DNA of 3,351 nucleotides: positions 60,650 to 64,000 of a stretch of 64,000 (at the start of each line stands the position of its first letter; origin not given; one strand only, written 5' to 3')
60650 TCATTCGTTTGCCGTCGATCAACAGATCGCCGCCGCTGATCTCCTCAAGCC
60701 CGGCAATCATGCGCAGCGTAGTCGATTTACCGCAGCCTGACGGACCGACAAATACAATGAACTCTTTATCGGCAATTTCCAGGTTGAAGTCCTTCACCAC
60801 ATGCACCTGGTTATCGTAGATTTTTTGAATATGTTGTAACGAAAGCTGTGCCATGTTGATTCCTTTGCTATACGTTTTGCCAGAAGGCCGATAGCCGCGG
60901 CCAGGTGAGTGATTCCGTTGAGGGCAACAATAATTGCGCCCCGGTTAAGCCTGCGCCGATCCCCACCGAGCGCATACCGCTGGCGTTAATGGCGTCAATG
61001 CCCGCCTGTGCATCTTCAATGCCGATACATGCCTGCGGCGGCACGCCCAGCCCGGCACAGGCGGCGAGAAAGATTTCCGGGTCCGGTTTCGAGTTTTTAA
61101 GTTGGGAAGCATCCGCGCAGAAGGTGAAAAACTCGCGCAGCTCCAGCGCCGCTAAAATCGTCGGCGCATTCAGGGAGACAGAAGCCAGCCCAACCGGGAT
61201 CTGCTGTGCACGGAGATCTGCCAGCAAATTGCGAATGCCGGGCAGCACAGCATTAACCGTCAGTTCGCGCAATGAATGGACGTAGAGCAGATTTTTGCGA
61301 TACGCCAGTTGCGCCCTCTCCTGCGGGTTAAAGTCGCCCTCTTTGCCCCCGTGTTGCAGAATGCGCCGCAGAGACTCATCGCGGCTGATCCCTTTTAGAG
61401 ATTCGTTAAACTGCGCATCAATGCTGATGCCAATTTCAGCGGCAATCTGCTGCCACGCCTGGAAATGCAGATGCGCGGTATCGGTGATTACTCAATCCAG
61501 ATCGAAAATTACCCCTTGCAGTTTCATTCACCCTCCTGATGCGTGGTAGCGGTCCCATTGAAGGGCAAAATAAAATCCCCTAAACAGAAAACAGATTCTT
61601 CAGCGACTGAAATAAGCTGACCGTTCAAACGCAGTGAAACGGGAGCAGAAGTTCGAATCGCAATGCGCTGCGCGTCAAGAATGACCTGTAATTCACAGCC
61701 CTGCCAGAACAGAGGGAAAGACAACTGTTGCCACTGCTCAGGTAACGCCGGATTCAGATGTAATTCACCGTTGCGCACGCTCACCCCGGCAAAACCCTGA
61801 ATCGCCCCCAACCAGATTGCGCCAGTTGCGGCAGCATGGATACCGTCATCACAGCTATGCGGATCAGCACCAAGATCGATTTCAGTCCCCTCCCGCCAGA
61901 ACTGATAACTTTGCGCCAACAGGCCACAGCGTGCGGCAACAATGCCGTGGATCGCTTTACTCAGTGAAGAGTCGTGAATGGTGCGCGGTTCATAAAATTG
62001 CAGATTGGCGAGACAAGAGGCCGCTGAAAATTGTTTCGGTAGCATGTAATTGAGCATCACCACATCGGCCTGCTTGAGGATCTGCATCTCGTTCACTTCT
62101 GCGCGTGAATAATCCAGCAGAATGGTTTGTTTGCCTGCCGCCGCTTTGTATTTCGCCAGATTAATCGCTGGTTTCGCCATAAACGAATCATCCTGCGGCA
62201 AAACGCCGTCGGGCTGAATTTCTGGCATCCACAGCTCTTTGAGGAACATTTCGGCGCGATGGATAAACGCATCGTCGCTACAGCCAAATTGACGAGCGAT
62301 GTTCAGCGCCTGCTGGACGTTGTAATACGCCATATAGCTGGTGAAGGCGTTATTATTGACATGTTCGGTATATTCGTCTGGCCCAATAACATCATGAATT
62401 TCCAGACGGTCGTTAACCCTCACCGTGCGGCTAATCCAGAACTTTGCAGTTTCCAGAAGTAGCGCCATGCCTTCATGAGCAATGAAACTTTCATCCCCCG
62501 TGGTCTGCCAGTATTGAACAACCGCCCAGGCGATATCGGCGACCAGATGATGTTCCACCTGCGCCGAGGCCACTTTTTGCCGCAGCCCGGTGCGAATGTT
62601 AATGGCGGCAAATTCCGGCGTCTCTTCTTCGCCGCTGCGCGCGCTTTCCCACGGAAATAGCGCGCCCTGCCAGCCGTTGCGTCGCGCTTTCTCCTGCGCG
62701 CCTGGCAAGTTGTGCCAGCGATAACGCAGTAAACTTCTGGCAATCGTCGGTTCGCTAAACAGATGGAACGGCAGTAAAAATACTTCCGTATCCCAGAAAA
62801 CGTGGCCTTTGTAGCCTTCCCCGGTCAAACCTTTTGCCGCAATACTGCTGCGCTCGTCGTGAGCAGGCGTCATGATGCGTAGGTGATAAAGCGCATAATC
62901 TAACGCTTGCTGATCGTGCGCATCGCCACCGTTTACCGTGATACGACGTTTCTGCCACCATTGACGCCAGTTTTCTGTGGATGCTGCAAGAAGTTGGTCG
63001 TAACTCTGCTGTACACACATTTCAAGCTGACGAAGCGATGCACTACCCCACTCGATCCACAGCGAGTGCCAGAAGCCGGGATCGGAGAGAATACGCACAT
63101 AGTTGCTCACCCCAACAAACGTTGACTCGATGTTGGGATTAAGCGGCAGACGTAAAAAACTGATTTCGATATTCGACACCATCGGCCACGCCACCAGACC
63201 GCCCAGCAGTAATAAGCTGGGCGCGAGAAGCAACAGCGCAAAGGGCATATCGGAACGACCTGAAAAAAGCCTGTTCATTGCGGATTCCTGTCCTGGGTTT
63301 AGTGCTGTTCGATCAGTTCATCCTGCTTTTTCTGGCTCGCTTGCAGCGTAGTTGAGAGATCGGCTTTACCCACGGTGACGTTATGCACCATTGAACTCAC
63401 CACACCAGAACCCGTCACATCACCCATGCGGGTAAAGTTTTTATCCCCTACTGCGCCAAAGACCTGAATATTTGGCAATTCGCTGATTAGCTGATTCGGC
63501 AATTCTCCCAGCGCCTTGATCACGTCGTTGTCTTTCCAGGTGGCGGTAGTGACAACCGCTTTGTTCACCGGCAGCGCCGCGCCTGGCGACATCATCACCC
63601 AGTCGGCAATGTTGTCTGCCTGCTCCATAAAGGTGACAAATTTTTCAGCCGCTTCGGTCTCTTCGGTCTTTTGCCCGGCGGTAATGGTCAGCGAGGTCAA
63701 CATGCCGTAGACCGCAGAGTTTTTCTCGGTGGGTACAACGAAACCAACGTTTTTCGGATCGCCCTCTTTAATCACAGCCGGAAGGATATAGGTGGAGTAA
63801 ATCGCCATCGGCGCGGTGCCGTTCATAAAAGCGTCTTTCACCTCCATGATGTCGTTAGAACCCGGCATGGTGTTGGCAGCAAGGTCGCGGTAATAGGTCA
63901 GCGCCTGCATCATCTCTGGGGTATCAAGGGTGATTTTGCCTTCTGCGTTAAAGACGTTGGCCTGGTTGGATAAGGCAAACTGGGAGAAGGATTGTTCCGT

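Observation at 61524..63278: In-frame deletion fusing ycjO to ycjT, removing the core of the ycj sugar operon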

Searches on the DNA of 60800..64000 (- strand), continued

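Call 15: get_annotated_region(hit=H47, flank=8000)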
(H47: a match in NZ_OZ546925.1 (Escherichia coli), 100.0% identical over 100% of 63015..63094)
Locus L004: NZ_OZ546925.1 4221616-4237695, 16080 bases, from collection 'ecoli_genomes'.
description: Escherichia coli isolate AF14 chromosome 1, complete sequence
organism: Escherichia coli (NCBI taxid 562)
replicon: chromosome; assembly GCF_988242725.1
host: Homo sapiens; source: blood culture; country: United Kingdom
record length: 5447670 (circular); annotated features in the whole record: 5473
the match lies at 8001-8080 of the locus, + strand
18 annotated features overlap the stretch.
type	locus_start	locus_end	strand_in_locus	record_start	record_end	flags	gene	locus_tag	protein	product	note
CDS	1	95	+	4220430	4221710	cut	puuB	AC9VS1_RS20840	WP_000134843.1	gamma-glutamylputrescine oxidase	-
CDS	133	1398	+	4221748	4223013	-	puuE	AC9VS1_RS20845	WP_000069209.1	4-aminobutyrate transaminase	-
CDS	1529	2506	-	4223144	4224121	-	pspF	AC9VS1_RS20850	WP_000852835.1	phage shock protein operon transcriptional activator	-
CDS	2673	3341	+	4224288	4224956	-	pspA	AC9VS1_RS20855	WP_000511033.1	phage shock protein PspA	-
CDS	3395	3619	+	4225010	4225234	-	pspB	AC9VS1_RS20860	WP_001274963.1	envelope stress response membrane protein PspB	-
CDS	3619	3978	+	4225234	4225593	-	pspC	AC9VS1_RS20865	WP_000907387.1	envelope stress response membrane protein PspC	-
CDS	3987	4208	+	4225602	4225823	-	pspD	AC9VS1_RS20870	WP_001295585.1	phage shock protein PspD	-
CDS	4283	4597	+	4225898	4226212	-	pspE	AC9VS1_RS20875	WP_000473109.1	thiosulfate sulfurtransferase PspE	-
CDS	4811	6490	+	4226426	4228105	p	ycjM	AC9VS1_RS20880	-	glucosylglycerate phosphorylase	internal stop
CDS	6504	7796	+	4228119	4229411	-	ycjN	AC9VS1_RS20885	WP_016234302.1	ABC transporter substrate-binding protein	-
CDS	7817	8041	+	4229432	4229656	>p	-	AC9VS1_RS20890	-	carbohydrate ABC transporter permease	incomplete; partial in the middle of a contig; missing C-terminus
CDS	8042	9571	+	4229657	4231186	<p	ycjT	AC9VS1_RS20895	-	kojibiose phosphorylase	incomplete; partial in the middle of a contig; missing N-terminus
CDS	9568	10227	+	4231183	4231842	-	pgmB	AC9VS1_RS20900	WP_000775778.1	beta-phosphoglucomutase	-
CDS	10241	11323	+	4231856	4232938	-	-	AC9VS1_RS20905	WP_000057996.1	ABC transporter ATP-binding protein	-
CDS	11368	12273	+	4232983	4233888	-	ompG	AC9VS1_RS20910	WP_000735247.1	monomeric porin OmpG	-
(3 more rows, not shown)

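Call 16: get_annotated_region(hit=H48, flank=8000)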
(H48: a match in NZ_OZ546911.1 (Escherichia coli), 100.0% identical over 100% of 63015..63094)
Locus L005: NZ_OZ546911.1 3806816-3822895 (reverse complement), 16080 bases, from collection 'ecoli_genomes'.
description: Escherichia coli isolate AF10 chromosome 1, complete sequence
organism: Escherichia coli (NCBI taxid 562)
replicon: chromosome; assembly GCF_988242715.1
host: Homo sapiens; source: blood culture; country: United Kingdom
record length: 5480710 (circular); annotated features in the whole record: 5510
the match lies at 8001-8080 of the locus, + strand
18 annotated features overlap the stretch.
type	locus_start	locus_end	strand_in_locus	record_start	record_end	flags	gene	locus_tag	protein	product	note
CDS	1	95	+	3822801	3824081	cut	puuB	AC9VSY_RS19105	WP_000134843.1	gamma-glutamylputrescine oxidase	-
CDS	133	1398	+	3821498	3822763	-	puuE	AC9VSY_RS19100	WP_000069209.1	4-aminobutyrate transaminase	-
CDS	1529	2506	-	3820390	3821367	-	pspF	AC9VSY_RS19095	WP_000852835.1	phage shock protein operon transcriptional activator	-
CDS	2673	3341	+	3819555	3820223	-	pspA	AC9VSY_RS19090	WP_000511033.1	phage shock protein PspA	-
CDS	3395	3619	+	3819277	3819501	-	pspB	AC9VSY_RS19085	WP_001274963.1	envelope stress response membrane protein PspB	-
CDS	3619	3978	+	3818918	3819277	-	pspC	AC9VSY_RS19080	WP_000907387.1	envelope stress response membrane protein PspC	-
CDS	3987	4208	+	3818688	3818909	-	pspD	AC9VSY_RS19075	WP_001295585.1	phage shock protein PspD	-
CDS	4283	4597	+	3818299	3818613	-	pspE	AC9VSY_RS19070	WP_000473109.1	thiosulfate sulfurtransferase PspE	-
CDS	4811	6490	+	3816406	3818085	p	ycjM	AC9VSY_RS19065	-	glucosylglycerate phosphorylase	internal stop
CDS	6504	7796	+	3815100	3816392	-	ycjN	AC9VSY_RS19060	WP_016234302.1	ABC transporter substrate-binding protein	-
CDS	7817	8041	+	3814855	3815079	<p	-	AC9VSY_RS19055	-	carbohydrate ABC transporter permease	incomplete; partial in the middle of a contig; missing C-terminus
CDS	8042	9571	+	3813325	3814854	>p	ycjT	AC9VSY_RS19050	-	kojibiose phosphorylase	incomplete; partial in the middle of a contig; missing N-terminus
CDS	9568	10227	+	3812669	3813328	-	pgmB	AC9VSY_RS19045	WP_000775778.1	beta-phosphoglucomutase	-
CDS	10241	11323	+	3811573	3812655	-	-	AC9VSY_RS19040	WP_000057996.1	ABC transporter ATP-binding protein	-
CDS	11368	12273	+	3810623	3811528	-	ompG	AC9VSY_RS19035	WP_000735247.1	monomeric porin OmpG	-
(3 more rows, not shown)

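Call 17: get_annotated_region(hit=H46, flank=8000)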
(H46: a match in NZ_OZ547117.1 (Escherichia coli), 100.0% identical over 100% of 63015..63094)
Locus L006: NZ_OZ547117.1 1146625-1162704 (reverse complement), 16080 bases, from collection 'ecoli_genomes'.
description: Escherichia coli isolate AF3 chromosome 1, complete sequence
organism: Escherichia coli (NCBI taxid 562)
replicon: chromosome; assembly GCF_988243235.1
host: Homo sapiens; source: blood culture; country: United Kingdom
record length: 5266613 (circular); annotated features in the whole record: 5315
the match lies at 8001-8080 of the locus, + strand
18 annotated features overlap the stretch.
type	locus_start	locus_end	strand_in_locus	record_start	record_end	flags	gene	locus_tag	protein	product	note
CDS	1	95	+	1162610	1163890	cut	puuB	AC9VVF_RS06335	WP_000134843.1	gamma-glutamylputrescine oxidase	-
CDS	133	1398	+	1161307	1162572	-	puuE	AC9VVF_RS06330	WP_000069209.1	4-aminobutyrate transaminase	-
CDS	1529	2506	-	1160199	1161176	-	pspF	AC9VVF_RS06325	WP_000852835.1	phage shock protein operon transcriptional activator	-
CDS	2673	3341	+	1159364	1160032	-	pspA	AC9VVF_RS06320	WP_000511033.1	phage shock protein PspA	-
CDS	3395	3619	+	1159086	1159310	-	pspB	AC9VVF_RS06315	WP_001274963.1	envelope stress response membrane protein PspB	-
CDS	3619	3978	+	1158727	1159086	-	pspC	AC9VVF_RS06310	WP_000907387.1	envelope stress response membrane protein PspC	-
CDS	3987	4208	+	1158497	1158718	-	pspD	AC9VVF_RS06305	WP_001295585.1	phage shock protein PspD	-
CDS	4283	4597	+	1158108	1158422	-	pspE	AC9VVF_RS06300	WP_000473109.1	thiosulfate sulfurtransferase PspE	-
CDS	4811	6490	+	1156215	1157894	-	ycjM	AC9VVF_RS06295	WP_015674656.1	glucosylglycerate phosphorylase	-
CDS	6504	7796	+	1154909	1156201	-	ycjN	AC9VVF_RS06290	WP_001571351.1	ABC transporter substrate-binding protein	-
CDS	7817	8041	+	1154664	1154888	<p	-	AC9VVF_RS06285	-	carbohydrate ABC transporter permease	incomplete; partial in the middle of a contig; missing C-terminus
CDS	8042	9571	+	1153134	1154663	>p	ycjT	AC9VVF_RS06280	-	kojibiose phosphorylase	incomplete; partial in the middle of a contig; missing N-terminus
CDS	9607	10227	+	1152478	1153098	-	pgmB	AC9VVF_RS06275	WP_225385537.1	beta-phosphoglucomutase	-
CDS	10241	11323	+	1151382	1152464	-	-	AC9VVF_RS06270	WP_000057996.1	ABC transporter ATP-binding protein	-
CDS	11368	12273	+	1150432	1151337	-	ompG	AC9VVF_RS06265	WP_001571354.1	monomeric porin OmpG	-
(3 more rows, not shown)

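Call 30: search_dna_similar(query=L002:610-13247:+, collection=ecoli_genomes, mode=near, rows=spread, max_rows=40)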
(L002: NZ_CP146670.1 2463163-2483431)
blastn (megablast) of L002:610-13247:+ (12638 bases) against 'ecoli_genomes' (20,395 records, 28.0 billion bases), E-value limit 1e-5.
Records with a match: 5040; places in all: 5509; records where one place covers at least 80% of the query: 4944.
Genomes with a match: 5040 of 5426; with a place that covers at least 80% of the query: 4944. Places per genome that has any: lowest 1, median 1, highest 3. On chromosomes: 5503 places; on plasmids: 6.
Best place of each record, by identity: >=99% 7; 95-99% 4981; 90-95% 52.
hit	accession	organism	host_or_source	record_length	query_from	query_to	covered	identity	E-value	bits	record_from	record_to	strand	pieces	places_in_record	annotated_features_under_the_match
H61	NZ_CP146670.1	Escherichia coli strain MS 21-1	Homo sapiens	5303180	1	12638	100%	100.0%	0e+0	23339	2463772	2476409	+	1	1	ycjT: kojibiose phosphorylase | ycjM: glucosylglycerate phosphorylase | ycjN: ABC transporter substrate-binding protein | ABC transporter ATP-binding protein | ycjS: Gfo/Idh/MocA family protein | and 6 other names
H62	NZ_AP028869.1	Escherichia coli strain JBEHAAB-19-0176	Homo sapiens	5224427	1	12638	100%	97.8%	0e+0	21786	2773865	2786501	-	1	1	ycjT: glycoside hydrolase family 65 protein | ycjM: glucosylglycerate phosphorylase | ycjN: ABC transporter substrate-binding protein | ABC transporter ATP-binding protein | ycjS: Gfo/Idh/MocA family protein | and 6 other names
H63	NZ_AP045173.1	Escherichia coli strain JNEC-KY177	Homo sapiens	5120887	1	12638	100%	96.2%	0e+0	20707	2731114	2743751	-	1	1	ycjT: kojibiose phosphorylase | ycjM: glucosylglycerate phosphorylase | ycjN: ABC transporter substrate-binding protein | ABC transporter ATP-binding protein | ycjS: Gfo/Idh/MocA family protein | and 6 other names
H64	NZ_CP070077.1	Escherichia coli strain FDAARGOS_1371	Homo sapiens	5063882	1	12638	100%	96.1%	0e+0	20596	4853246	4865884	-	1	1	ycjT: kojibiose phosphorylase | ycjM: glucosylglycerate phosphorylase | ycjN: ABC transporter substrate-binding protein | ABC transporter ATP-binding protein | ycjS: Gfo/Idh/MocA family protein | and 6 other names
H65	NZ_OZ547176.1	Escherichia coli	Homo sapiens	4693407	1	12638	100%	95.7%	0e+0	20353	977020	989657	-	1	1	ycjT: kojibiose phosphorylase | ycjM: glucosylglycerate phosphorylase | ycjN: ABC transporter substrate-binding protein | ABC transporter ATP-binding protein | ycjS: D-glucoside 3-dehydrogenase | and 6 other names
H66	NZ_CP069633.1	Escherichia coli strain SSGw1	not applicable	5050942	1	12638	100%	95.6%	0e+0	20225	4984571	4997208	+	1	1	ycjT: kojibiose phosphorylase | ycjM: glucosylglycerate phosphorylase | ycjN: ABC transporter substrate-binding protein | ABC transporter ATP-binding protein | ycjS: Gfo/Idh/MocA family protein | and 6 other names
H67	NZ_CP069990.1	Escherichia coli strain FDAARGOS_1304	Homo sapiens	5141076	1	12638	100%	95.5%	0e+0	20186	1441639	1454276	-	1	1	ycjT: kojibiose phosphorylase | ycjM: glucosylglycerate phosphorylase | ycjN: ABC transporter substrate-binding protein | ABC transporter ATP-binding protein | ycjS: Gfo/Idh/MocA family protein | and 6 other names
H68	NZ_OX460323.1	Escherichia coli strain EC0026B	Derived from parental isolate EC0026B ...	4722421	1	12638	100%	95.4%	0e+0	20142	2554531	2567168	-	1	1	ycjT: kojibiose phosphorylase | ycjM: glucosylglycerate phosphorylase | ycjN: ABC transporter substrate-binding protein | ABC transporter ATP-binding protein | ycjS: Gfo/Idh/MocA family protein | and 6 other names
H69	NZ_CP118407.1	Escherichia coli strain GABEEC10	Homo sapiens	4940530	1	12638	100%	95.4%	0e+0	20125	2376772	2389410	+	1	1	ycjT: kojibiose phosphorylase | ycjM: glucosylglycerate phosphorylase | ycjN: ABC transporter substrate-binding protein | ABC transporter ATP-binding protein | ycjS: Gfo/Idh/MocA family protein | and 6 other names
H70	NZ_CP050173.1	Escherichia coli strain STB20-1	pig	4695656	1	12638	100%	95.4%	0e+0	20109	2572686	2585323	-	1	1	ycjT: kojibiose phosphorylase | ycjM: glucosylglycerate phosphorylase | ycjN: ABC transporter substrate-binding protein | ABC transporter ATP-binding protein | ycjS: Gfo/Idh/MocA family protein | and 6 other names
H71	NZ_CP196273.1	Escherichia coli strain AH21B060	Homo sapiens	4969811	1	12638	100%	95.4%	0e+0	20109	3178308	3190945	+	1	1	ycjT: kojibiose phosphorylase | ycjM: glucosylglycerate phosphorylase | ycjN: ABC transporter substrate-binding protein | ABC transporter ATP-binding protein | ycjS: Gfo/Idh/MocA family protein | and 6 other names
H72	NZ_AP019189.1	Escherichia coli strain M217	Homo sapiens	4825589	1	12638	100%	95.4%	0e+0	20103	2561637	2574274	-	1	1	ycjT: kojibiose phosphorylase | ycjM: glucosylglycerate phosphorylase | ycjN: ABC transporter substrate-binding protein | ABC transporter ATP-binding protein | ycjS: Gfo/Idh/MocA family protein | and 6 other names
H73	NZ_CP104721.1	Escherichia coli strain ECO3183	Homo sapiens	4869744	1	12638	100%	95.4%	0e+0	20103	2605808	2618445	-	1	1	ycjT: kojibiose phosphorylase | ycjM: glucosylglycerate phosphorylase | ycjN: ABC transporter substrate-binding protein | ABC transporter ATP-binding protein | ycjS: D-glucoside 3-dehydrogenase | and 6 other names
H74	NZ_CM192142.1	Escherichia coli strain Ec-U1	Homo sapiens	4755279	1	12638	100%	95.4%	0e+0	20103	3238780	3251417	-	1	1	ycjT: kojibiose phosphorylase | ycjM: glucosylglycerate phosphorylase | ycjN: ABC transporter substrate-binding protein | ABC transporter ATP-binding protein | ycjS: D-glucoside 3-dehydrogenase | and 6 other names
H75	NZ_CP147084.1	Escherichia coli strain KTa005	river water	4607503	1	12638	100%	95.4%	0e+0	20098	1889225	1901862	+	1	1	ycjT: kojibiose phosphorylase | ycjM: glucosylglycerate phosphorylase | ycjN: ABC transporter substrate-binding protein | ABC transporter ATP-binding protein | ycjS: Gfo/Idh/MocA family protein | and 6 other names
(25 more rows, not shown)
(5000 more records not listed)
